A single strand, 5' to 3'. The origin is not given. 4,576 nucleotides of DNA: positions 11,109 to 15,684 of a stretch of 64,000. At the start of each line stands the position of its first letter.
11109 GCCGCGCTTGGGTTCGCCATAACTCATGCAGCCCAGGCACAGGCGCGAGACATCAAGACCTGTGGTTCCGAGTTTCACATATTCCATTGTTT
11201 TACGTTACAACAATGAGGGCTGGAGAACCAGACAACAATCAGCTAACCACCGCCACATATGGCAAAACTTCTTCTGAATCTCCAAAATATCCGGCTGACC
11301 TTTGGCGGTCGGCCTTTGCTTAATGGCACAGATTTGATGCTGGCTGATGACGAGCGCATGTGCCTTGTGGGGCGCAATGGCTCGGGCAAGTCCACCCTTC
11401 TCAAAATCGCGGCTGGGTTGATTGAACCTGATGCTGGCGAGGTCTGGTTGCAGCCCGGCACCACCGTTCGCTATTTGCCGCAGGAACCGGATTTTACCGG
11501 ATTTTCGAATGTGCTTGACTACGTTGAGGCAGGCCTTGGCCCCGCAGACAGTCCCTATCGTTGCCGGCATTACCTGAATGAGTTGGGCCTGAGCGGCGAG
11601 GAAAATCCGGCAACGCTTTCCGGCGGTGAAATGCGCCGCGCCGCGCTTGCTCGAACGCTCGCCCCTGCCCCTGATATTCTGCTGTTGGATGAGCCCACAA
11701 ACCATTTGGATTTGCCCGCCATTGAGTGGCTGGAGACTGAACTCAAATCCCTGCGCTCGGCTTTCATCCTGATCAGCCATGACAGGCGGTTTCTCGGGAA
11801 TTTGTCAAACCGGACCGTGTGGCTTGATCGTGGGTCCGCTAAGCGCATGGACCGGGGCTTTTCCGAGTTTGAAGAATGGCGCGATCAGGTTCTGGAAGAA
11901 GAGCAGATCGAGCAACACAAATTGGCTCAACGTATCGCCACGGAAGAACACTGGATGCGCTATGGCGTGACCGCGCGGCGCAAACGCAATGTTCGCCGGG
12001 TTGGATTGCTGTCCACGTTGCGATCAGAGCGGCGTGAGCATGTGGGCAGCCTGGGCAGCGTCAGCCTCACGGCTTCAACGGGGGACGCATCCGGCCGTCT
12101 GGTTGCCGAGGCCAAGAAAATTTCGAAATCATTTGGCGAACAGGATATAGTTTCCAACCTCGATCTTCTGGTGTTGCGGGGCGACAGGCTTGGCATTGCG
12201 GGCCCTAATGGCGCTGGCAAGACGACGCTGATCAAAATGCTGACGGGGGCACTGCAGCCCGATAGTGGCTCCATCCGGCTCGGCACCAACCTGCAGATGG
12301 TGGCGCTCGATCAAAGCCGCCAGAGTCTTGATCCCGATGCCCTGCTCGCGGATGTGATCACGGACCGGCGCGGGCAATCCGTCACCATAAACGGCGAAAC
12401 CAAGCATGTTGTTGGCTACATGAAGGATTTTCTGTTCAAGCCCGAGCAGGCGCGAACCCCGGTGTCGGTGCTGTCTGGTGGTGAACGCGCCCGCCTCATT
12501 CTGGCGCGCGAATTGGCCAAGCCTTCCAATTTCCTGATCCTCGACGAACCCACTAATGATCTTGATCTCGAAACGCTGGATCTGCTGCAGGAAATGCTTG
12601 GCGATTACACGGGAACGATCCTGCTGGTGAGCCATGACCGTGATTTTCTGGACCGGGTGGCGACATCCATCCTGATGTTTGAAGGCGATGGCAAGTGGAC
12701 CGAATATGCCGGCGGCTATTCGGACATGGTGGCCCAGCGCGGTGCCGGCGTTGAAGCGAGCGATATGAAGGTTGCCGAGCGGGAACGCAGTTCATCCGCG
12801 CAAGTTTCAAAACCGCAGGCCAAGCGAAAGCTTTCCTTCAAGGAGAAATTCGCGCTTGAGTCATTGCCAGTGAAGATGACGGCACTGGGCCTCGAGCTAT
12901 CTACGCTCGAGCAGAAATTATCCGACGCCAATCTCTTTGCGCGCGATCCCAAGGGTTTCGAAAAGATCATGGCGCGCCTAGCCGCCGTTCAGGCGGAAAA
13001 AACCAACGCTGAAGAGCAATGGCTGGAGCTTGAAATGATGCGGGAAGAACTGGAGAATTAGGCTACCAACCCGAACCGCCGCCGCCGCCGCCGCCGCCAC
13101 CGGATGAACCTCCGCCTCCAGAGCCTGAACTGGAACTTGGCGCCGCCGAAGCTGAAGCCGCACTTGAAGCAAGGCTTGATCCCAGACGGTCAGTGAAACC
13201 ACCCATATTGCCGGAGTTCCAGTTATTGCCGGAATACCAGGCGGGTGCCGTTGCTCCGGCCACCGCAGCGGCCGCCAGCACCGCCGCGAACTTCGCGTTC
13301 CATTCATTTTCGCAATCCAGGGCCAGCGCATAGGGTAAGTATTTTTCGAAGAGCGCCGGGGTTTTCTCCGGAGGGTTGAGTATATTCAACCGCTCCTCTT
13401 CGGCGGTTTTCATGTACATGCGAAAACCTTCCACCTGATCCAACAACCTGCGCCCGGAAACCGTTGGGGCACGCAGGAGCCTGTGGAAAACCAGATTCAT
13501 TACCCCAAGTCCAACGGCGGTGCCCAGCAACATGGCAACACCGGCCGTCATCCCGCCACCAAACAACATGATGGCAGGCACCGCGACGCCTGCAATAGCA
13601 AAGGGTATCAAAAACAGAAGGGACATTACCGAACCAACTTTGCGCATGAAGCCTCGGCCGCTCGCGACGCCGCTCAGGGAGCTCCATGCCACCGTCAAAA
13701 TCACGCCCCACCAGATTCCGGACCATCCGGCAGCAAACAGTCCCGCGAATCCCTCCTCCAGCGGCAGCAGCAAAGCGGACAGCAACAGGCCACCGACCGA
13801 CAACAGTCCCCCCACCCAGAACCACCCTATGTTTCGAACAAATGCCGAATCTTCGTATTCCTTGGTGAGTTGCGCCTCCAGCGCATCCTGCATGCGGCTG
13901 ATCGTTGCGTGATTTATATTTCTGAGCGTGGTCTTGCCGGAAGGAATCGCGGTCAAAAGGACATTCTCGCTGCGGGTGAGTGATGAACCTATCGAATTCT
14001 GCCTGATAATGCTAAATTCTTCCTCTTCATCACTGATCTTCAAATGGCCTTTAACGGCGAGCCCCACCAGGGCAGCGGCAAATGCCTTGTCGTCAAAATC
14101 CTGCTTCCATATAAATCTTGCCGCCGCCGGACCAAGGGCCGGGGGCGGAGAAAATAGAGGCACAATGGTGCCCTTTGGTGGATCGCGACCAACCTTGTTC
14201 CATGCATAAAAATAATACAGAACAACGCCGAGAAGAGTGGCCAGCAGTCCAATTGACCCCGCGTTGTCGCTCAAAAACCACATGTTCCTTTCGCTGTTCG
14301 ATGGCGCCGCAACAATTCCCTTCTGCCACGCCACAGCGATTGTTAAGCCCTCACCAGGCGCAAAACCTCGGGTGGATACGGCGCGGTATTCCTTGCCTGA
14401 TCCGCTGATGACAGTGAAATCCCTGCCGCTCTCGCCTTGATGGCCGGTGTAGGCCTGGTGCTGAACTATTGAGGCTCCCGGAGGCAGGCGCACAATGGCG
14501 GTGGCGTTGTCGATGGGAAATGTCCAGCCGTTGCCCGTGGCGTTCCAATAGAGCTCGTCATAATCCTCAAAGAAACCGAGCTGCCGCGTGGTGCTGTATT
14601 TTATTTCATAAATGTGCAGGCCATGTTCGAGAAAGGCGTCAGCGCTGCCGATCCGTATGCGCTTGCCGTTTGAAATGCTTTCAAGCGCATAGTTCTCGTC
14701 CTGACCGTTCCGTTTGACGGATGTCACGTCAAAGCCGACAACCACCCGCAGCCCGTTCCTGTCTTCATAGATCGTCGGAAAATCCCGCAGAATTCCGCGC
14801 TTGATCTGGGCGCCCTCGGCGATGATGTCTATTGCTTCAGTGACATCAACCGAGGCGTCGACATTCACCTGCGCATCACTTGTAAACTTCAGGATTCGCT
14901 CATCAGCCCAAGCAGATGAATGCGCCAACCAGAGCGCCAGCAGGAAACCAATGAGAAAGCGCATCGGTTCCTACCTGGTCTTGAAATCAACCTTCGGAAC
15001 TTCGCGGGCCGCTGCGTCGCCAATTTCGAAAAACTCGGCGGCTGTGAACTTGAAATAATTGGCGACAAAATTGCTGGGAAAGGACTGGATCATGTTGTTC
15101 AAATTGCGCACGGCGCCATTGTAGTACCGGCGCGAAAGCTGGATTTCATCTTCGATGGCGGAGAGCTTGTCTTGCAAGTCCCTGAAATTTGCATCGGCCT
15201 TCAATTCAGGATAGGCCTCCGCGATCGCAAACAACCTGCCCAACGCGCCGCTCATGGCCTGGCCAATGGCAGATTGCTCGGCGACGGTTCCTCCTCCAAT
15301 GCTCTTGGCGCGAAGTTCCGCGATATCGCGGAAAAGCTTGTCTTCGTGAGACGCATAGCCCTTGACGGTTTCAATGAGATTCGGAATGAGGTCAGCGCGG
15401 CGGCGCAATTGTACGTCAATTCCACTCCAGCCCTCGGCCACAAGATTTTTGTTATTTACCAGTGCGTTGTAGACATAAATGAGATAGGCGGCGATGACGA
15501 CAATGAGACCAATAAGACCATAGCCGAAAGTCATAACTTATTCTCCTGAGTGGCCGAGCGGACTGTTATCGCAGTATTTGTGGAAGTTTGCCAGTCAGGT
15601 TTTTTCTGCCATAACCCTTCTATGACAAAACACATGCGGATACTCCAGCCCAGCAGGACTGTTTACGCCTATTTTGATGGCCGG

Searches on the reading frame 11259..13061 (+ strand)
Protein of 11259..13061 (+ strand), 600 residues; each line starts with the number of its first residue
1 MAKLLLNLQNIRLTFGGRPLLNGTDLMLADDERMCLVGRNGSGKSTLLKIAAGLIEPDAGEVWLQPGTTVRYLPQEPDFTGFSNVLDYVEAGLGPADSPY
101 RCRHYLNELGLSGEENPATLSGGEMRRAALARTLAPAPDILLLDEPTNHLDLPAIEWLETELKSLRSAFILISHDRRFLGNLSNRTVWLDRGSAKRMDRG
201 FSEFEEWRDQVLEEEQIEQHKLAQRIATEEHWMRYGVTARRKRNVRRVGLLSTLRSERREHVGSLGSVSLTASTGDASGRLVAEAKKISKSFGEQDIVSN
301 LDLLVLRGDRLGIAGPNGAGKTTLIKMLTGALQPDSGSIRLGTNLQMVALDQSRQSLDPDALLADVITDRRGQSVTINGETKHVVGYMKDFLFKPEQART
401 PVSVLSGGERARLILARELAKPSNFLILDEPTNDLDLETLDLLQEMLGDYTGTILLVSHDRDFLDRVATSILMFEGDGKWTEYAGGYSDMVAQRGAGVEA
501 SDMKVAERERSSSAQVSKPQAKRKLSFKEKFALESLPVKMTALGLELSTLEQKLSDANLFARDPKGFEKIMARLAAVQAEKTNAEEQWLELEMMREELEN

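Call 40: search_protein_families(library=pfam, proteins=[window:11259-13061:+], max_evalue=0.000001)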
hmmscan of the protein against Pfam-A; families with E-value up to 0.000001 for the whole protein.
window:11259-13061:+ (600 aa): 7 families
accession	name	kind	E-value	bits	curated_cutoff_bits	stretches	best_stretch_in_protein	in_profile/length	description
PF00005.33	ABC_tran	-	8.6e-49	166.1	25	2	21-148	1-137/137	ABC transporter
PF13304.12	AAA_21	-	2.3e-16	61.2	27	0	34-78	2-58/304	AAA domain, putative AbiEii toxin, Type IV TA system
PF02463.25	SMC_N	-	5.4e-14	52.6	40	0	370-474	105-212/220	RecF/RecN/SMC N terminal domain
PF16326.10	ABC_tran_CTD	-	8.7e-14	51.9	32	1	524-592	1-68/69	ABC transporter C-terminal domain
PF13401.12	AAA_22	-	1.7e-08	35.3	27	0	34-159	8-105/130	AAA domain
PF13476.12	AAA_23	-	2.5e-08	35.3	27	0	312-337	23-48/201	AAA domain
PF13555.12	AAA_29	-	1.4e-07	31.6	27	0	24-48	15-39/61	P-loop containing region of AAA domain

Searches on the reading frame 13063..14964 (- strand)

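Call 40: search_protein_families(library=pfam, proteins=[window:13063-14964:-], max_evalue=0.000001)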
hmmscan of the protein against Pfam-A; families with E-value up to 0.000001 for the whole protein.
window:13063-14964:- (633 aa): 2 families
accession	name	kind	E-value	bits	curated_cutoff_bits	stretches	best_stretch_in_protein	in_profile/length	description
PF20990.2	DUF2207_C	-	2.4e-34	119.6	33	1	273-559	8-247/247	Predicted membrane protein (DUF2207) C-terminal domain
PF09972.14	DUF2207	-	5.3e-29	102.1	24.4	1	23-213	1-172/172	Predicted membrane protein (DUF2207) N-terminal domain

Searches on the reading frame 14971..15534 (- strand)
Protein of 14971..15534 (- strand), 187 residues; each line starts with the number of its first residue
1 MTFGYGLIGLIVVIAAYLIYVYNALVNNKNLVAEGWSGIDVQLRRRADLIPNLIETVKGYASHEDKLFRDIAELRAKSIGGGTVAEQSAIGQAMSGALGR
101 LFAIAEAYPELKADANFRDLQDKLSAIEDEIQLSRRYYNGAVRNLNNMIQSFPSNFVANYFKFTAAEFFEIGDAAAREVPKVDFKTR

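Call 40: search_protein_families(library=pfam, proteins=[window:14971-15534:-], max_evalue=0.000001)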
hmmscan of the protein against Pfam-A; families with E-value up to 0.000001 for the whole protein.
window:14971-15534:- (187 aa): 1 family
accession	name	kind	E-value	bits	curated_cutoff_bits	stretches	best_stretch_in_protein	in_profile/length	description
PF04011.17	LemA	-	1.7e-57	193.9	26.2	1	36-184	2-149/149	LemA family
